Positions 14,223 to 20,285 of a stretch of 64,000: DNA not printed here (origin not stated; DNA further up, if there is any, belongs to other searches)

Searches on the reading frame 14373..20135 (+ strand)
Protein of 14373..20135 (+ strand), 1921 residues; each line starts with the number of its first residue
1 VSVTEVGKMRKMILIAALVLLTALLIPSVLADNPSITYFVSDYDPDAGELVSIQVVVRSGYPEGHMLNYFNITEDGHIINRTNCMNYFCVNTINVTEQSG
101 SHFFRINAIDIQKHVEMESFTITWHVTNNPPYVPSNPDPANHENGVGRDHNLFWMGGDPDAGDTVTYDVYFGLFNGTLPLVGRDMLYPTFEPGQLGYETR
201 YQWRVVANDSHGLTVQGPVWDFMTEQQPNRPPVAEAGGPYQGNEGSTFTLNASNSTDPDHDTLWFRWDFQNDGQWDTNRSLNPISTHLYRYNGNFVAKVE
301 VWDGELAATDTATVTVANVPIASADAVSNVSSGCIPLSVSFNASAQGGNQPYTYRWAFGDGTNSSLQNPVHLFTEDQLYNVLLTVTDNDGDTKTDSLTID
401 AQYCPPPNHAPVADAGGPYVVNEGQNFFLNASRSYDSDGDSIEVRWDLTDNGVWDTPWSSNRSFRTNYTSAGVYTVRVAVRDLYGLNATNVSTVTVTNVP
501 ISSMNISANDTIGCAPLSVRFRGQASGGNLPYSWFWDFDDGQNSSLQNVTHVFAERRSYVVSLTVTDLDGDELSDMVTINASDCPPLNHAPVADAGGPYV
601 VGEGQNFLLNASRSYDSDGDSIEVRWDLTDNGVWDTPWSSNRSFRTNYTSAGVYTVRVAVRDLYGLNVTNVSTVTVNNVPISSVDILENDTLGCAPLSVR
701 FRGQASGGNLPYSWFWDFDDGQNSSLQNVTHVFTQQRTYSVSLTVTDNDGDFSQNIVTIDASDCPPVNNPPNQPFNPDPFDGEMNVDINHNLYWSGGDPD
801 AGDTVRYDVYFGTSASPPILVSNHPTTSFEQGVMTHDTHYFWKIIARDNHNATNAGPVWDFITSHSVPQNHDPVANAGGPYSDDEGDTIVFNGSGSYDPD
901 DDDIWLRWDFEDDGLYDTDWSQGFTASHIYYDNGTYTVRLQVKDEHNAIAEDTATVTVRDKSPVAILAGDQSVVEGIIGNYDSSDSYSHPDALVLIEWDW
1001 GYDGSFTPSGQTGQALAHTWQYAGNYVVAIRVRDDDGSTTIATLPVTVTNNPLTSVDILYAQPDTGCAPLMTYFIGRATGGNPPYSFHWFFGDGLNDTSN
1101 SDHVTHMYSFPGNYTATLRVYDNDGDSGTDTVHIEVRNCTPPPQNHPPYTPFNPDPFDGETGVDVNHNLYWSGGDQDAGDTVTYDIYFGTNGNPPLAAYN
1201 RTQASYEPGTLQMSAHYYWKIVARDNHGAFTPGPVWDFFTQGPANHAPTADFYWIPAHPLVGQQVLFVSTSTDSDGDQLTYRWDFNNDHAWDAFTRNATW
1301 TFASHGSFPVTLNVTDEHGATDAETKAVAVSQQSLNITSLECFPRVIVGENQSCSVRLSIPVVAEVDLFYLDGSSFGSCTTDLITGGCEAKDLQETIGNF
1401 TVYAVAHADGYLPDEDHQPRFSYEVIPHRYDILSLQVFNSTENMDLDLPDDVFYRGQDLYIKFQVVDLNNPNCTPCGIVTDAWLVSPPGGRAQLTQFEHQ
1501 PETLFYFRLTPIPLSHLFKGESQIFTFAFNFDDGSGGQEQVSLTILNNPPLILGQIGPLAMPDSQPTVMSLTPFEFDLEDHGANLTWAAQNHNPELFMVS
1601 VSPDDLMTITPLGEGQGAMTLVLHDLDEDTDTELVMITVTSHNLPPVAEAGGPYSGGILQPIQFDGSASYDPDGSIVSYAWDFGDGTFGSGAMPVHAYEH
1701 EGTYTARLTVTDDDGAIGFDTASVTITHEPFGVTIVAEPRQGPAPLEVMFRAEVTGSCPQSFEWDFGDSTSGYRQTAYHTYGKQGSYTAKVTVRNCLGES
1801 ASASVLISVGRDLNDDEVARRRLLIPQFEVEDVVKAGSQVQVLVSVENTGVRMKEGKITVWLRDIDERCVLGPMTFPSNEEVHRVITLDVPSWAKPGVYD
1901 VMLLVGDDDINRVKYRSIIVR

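Call 35: search_protein_families(library=pfam, proteins=[window:14373-20135:+], max_evalue=0.00001)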
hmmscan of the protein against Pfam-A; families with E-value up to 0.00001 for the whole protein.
window:14373-20135:+ (1921 aa): 8 families
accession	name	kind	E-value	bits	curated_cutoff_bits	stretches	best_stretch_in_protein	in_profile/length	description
PF18911.6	PKD_4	-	1.1e-166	541.8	27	12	1643-1725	1-84/85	PKD domain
PF00801.26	PKD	-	4.1e-102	334.7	23.5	11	1660-1716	15-71/80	PKD domain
PF22352.2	K319L-like_PKD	-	2.4e-34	117.6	27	1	1661-1726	13-84/84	K319L-like, PKD domain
PF21027.3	Sde0182_C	-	6.5e-17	62.3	27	0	247-274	1-29/83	Cellulose-binding protein Sde0182, C-terminal domain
PF17963.7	Big_9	-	3.9e-14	53.7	23.6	0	229-316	1-88/89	Bacterial Ig domain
PF07495.19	Y_Y_Y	-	2.4e-10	40.6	26.6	0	452-497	19-63/65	Y_Y_Y domain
PF08329.16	ChitinaseA_N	-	3.5e-07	30.4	21.2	0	438-498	51-109/133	Chitinase A, N-terminal domain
PF13927.12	Ig_3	-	6e-07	30.3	30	0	338-386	18-62/78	Immunoglobulin domain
